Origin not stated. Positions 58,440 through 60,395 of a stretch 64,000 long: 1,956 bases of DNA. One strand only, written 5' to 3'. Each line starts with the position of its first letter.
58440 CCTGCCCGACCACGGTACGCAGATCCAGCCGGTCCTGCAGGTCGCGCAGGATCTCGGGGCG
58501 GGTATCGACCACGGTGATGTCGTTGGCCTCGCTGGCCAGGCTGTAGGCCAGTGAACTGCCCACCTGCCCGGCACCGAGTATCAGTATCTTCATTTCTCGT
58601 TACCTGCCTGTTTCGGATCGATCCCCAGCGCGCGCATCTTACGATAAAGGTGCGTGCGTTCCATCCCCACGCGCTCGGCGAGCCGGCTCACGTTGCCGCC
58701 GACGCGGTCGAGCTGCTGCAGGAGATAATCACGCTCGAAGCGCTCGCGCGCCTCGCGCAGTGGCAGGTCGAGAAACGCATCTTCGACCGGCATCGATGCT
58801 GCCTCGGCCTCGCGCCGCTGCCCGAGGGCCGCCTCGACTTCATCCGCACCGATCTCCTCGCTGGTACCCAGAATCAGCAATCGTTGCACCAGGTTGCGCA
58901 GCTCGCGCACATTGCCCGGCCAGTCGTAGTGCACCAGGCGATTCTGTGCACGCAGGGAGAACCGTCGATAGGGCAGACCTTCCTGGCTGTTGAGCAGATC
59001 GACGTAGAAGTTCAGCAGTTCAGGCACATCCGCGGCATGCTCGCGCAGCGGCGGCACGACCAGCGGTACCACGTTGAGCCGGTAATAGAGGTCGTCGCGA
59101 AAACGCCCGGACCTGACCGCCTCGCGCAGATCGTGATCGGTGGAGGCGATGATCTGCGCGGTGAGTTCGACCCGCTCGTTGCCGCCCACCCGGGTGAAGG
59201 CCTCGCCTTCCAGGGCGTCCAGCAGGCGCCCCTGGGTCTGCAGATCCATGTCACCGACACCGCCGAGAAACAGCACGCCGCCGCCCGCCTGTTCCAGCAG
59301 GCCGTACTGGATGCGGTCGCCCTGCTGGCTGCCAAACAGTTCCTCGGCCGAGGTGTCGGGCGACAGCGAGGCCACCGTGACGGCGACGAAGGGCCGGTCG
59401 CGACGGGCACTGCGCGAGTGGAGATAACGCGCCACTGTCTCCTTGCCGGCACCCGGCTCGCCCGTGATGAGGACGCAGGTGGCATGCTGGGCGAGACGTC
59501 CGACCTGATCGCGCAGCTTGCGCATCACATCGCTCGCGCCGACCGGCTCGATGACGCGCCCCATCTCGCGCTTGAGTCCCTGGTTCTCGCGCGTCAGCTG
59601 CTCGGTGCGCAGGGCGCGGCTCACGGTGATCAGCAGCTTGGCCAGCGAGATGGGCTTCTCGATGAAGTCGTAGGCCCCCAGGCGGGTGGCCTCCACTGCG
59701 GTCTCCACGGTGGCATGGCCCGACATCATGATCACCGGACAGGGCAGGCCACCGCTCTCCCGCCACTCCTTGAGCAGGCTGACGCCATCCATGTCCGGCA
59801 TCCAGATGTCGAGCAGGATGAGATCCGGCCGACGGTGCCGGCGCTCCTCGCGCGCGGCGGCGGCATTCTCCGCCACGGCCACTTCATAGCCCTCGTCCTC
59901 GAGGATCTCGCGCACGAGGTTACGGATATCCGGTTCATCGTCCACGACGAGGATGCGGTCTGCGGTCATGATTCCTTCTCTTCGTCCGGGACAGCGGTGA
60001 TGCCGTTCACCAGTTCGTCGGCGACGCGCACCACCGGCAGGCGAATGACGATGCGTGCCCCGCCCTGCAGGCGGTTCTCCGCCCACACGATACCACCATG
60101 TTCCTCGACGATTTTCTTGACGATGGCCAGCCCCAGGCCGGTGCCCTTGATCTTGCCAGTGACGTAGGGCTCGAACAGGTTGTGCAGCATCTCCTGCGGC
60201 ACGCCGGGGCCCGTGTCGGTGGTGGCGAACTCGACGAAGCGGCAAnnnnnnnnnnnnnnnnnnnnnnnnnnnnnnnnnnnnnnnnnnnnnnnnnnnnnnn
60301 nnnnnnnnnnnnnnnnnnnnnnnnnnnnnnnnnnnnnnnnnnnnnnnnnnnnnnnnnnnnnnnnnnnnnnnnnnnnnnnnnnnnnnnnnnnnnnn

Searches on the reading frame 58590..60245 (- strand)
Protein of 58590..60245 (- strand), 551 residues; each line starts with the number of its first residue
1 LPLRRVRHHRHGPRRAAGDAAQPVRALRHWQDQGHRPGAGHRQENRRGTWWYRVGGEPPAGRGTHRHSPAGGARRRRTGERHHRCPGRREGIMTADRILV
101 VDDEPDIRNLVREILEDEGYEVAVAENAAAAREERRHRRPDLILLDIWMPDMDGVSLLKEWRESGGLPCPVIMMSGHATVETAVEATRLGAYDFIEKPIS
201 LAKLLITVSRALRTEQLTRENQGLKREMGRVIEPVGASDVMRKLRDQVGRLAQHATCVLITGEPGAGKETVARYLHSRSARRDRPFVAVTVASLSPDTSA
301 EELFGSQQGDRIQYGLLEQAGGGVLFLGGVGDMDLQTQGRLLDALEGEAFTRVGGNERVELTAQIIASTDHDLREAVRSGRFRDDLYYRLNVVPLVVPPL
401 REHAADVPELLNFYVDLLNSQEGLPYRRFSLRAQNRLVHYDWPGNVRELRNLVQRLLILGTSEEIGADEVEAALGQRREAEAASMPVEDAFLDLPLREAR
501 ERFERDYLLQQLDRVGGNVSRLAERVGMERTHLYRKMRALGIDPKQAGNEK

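Call 77: search_protein_families(library=pfam, proteins=[window:58590-60245:-], max_evalue=0.00001)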
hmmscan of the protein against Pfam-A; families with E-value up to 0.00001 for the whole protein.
window:58590-60245:- (551 aa): 5 families
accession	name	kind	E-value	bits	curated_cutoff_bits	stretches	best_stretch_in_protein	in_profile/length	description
PF00158.32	Sigma54_activat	-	7e-44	149.9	20.2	1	236-395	3-167/168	Sigma-54 interaction domain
PF00072.30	Response_reg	-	4.6e-32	110.9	30.2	1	98-207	1-109/111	Response regulator receiver domain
PF14532.12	Sigma54_activ_2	-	3.3e-21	76.4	25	1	235-400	1-138/138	Sigma-54 interaction domain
PF25601.1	AAA_lid_14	-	3.1e-19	69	27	1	401-482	1-82/87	AAA+ ATPase lid domain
PF02954.25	HTH_8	-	4.4e-11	42.8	22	1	500-539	2-41/42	Bacterial regulatory protein, Fis family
